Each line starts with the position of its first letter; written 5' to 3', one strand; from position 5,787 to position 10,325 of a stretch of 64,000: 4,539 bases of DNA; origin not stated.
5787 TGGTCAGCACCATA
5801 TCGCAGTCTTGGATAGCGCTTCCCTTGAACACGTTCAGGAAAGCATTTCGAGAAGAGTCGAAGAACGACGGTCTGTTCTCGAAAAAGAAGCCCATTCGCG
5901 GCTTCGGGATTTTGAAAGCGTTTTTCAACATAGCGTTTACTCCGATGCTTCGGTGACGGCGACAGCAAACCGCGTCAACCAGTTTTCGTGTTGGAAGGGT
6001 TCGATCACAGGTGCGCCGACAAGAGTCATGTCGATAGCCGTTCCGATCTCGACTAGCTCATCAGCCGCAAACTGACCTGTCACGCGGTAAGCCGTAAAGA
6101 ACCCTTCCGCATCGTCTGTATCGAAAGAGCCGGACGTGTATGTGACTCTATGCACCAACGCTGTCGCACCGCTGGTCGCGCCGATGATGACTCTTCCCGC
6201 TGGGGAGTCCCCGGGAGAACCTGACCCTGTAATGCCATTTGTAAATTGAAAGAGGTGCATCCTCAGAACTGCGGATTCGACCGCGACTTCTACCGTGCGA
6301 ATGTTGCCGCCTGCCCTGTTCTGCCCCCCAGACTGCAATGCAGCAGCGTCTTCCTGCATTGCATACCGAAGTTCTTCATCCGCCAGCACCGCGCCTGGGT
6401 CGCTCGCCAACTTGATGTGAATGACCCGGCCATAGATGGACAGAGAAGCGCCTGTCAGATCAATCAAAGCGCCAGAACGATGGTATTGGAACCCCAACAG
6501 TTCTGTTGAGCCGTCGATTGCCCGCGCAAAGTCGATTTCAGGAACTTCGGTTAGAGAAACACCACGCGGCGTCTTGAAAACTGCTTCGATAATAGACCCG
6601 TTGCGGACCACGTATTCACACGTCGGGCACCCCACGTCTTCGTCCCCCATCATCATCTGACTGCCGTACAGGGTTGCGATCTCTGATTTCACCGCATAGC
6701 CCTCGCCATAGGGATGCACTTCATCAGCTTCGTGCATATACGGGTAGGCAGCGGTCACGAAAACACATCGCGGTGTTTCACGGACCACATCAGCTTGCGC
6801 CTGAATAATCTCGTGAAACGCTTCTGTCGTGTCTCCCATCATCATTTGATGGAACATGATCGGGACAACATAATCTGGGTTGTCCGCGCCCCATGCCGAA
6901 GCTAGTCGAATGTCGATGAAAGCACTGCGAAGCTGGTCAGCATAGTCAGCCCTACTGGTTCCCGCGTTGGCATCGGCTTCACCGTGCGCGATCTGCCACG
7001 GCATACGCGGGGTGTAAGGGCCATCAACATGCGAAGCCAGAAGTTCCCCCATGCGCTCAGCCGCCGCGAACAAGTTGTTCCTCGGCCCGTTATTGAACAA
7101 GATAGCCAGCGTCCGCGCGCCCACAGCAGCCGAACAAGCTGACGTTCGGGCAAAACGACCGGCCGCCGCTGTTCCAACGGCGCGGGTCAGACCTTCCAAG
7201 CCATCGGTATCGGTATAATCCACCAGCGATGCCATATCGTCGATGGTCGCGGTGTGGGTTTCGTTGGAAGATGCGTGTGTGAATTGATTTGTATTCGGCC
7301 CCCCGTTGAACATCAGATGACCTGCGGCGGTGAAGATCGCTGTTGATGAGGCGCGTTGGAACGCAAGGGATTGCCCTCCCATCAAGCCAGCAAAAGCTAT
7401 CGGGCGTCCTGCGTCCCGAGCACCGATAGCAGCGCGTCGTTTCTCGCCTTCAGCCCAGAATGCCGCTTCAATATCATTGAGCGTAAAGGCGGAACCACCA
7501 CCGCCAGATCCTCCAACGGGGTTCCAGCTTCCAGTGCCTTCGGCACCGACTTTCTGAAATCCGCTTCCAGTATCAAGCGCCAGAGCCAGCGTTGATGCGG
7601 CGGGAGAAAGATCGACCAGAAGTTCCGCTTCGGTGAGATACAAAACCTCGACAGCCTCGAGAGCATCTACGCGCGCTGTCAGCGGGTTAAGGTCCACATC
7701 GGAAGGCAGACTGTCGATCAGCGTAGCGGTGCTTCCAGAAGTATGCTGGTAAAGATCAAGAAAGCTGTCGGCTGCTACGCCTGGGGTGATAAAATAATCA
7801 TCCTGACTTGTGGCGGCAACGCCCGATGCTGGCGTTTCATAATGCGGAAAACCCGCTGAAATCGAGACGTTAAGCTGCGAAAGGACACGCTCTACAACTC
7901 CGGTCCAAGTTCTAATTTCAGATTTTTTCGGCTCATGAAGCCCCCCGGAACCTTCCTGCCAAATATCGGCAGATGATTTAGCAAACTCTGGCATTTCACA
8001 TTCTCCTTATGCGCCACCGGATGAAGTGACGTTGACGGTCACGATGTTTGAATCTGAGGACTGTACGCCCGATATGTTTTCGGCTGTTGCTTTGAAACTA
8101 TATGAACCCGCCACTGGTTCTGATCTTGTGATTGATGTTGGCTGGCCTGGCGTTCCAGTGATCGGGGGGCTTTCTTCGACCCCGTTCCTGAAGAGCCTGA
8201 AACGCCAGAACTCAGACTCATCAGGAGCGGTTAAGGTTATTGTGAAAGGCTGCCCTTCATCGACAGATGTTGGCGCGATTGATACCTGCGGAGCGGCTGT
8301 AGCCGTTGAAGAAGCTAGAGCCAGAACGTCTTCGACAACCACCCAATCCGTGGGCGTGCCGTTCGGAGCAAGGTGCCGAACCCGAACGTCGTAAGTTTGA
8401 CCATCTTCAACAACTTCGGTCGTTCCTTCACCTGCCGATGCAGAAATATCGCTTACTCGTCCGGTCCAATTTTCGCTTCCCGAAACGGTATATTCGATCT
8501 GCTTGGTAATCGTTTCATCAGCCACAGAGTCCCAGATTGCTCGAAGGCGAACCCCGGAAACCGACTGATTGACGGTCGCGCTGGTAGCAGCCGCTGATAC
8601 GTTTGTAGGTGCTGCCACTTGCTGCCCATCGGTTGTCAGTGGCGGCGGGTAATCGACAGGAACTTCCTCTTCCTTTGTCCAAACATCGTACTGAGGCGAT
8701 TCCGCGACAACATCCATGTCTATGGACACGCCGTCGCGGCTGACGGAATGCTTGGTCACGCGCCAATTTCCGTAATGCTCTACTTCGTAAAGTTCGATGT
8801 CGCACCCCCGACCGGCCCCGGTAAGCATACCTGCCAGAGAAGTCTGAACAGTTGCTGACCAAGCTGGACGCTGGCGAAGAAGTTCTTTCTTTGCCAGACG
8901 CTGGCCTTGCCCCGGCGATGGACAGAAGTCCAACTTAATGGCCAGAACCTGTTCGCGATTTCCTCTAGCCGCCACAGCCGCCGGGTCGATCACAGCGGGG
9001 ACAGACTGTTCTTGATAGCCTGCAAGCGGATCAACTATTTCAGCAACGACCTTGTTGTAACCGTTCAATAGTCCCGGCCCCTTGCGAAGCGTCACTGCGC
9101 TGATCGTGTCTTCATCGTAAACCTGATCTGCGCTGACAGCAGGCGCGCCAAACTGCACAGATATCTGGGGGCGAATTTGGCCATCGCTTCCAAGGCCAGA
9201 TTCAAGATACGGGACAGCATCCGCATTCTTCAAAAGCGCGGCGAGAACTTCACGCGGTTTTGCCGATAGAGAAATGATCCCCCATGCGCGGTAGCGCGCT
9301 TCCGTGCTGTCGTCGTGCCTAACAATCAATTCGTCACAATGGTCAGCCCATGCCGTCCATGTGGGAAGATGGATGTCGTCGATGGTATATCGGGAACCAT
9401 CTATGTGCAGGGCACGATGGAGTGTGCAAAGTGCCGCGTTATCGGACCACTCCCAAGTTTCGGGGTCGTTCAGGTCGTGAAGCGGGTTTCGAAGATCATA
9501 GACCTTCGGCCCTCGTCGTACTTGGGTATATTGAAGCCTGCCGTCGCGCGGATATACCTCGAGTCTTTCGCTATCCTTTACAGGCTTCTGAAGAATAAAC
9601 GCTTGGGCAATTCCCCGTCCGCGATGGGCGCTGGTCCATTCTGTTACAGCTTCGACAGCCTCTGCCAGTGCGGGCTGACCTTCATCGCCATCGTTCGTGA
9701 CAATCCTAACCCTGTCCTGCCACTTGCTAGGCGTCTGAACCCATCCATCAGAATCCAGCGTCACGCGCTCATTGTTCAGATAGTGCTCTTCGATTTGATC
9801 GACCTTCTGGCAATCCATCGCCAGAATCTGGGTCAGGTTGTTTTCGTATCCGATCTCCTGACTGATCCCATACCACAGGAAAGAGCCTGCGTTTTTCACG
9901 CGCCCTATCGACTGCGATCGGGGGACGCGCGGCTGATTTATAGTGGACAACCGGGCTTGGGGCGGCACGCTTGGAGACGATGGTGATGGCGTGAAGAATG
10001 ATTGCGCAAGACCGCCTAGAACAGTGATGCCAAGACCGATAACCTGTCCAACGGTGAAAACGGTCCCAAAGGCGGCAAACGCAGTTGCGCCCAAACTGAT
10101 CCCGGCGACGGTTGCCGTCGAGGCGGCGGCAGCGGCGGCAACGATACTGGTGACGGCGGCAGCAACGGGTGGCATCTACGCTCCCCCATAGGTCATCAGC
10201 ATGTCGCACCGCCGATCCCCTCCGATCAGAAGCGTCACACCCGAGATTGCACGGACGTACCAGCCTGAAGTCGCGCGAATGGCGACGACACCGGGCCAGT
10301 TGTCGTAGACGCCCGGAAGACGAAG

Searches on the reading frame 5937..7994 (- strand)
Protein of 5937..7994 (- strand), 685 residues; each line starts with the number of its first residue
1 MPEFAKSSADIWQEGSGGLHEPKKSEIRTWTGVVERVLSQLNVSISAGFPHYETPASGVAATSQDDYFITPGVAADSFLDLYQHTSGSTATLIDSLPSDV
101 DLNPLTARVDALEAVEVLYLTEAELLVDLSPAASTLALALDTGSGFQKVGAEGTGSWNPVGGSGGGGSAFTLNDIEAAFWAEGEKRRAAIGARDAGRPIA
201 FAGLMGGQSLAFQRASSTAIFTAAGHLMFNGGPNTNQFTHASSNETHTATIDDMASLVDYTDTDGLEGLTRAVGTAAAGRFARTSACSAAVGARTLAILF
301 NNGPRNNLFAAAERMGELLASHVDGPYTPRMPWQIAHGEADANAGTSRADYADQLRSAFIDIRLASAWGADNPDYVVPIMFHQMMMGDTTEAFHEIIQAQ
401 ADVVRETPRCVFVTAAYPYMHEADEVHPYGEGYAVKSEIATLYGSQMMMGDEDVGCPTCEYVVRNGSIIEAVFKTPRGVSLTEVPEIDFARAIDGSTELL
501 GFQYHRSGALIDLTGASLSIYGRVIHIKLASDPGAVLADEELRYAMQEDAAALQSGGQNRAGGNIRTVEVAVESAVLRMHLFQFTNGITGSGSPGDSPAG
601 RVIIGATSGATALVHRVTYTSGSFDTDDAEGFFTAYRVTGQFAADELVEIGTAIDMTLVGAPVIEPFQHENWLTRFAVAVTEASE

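Call 9: search_protein_families(library=phrogs, proteins=[window:5937-7994:-], max_evalue=0.00001)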
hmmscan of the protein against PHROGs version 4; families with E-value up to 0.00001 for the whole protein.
window:5937-7994:- (685 aa): 1 family
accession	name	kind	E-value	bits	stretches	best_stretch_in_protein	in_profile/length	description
phrog_4201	-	tail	3.3e-16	60.1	1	336-566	424-646/676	tail fiber protein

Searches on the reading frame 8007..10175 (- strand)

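Call 9: search_protein_families(library=phrogs, proteins=[window:8007-10175:-], max_evalue=0.00001)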
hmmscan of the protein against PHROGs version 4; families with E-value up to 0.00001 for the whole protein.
window:8007-10175:- (722 aa): 2 families
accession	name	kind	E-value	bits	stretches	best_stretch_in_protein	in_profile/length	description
phrog_5616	-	tail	2.7e-90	304.9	1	8-642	7-646/873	tail fiber protein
phrog_31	-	tail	2.5e-26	92.8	1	240-436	526-715/1565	central tail fiber J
